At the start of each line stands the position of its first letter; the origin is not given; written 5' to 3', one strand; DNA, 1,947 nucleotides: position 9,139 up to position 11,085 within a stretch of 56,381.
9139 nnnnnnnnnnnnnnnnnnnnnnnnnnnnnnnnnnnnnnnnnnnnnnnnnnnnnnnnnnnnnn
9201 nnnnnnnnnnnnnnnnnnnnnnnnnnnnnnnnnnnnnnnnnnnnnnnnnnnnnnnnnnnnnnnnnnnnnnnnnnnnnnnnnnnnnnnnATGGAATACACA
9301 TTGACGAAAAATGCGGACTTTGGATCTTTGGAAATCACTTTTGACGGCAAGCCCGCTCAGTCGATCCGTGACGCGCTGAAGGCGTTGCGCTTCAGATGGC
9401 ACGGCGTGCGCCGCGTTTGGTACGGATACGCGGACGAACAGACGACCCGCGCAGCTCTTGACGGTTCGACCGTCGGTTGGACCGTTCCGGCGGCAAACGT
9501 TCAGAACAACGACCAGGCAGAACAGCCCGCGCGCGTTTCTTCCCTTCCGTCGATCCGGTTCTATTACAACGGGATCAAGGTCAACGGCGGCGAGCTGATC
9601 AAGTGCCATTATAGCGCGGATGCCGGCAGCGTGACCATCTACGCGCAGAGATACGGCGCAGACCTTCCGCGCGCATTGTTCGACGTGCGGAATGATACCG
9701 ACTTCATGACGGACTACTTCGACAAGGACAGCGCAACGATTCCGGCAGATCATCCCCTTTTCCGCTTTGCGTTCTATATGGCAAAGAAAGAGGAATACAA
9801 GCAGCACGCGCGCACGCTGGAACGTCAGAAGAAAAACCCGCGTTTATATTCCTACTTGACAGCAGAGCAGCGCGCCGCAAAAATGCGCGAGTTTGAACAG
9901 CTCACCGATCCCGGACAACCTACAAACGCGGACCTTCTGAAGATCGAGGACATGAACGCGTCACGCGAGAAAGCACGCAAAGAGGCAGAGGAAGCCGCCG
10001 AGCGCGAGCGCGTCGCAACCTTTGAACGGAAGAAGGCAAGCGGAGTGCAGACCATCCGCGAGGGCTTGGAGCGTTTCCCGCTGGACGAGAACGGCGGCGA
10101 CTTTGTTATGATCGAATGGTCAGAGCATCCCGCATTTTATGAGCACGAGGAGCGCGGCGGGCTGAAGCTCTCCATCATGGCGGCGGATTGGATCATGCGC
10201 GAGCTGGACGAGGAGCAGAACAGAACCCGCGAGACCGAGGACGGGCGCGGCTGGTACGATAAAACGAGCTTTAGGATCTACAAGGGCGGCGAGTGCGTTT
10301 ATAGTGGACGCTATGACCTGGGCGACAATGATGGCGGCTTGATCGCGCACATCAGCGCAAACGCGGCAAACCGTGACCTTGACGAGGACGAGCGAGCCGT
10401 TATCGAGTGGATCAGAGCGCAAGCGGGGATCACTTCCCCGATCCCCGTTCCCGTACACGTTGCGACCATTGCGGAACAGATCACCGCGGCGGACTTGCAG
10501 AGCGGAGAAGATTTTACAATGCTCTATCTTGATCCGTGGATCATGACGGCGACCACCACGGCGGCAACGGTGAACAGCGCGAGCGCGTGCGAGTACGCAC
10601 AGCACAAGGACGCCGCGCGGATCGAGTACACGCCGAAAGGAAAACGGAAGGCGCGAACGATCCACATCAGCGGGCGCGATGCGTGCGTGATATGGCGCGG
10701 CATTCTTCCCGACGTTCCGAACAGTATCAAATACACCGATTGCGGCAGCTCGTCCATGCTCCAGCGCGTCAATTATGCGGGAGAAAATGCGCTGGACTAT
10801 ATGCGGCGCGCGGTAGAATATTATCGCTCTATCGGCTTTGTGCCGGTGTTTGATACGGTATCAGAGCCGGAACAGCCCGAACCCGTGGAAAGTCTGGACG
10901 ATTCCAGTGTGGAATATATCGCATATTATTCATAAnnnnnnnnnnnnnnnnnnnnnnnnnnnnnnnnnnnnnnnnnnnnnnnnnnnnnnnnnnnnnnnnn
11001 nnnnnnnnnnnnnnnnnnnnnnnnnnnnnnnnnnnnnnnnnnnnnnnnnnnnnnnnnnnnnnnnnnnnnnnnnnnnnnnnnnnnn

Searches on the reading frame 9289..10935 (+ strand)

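Call 78: search_protein_families(library=pfam, proteins=[window:9289-10935:+], max_evalue=0.001)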
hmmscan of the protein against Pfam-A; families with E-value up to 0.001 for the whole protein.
window:9289-10935:+ (548 aa): 1 family
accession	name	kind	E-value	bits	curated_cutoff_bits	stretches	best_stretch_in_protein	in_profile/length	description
PF18840.6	LPD25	-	7.5e-17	62.2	27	1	272-362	7-91/97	Large polyvalent protein associated domain 25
